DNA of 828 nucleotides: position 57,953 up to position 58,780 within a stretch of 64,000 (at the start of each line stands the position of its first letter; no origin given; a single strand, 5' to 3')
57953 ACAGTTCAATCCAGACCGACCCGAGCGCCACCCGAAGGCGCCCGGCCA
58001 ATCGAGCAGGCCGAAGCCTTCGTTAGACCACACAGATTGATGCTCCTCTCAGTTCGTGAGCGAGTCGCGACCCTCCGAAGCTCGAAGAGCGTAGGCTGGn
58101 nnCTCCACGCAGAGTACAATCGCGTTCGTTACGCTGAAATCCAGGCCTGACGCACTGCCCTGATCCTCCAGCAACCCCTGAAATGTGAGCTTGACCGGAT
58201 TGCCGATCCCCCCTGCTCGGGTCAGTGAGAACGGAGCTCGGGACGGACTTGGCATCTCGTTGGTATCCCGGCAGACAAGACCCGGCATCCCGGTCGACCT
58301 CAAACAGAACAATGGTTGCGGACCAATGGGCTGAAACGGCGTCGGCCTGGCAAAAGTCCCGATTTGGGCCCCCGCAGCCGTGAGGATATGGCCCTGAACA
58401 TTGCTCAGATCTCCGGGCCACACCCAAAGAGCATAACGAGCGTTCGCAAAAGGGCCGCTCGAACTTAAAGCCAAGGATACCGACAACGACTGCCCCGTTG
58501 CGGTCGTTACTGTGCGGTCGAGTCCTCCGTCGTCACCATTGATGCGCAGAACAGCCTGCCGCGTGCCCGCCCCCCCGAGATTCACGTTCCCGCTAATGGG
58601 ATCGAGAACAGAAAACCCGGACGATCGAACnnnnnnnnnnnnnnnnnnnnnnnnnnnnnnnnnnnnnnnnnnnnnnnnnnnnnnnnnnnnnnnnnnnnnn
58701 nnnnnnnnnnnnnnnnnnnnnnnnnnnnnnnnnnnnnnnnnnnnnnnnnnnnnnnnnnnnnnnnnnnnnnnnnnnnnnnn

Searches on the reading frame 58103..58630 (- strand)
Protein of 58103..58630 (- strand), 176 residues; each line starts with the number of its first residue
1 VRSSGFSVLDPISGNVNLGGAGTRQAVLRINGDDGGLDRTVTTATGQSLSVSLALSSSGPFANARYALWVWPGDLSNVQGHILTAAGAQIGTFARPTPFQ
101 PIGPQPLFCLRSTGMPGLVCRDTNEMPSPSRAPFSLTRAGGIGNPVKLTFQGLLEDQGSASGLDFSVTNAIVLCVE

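Call 41: search_protein_families(library=pfam, proteins=[window:58103-58630:-], max_evalue=10)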
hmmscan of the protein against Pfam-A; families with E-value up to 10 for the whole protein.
window:58103-58630:- (176 aa): 1 family
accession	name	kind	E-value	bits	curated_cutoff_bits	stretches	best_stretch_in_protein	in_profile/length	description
PF05506.17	PLipase_C_C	-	0.22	12.9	24.4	1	17-70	17-67/80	Bacterial phospholipase C, C-terminal domain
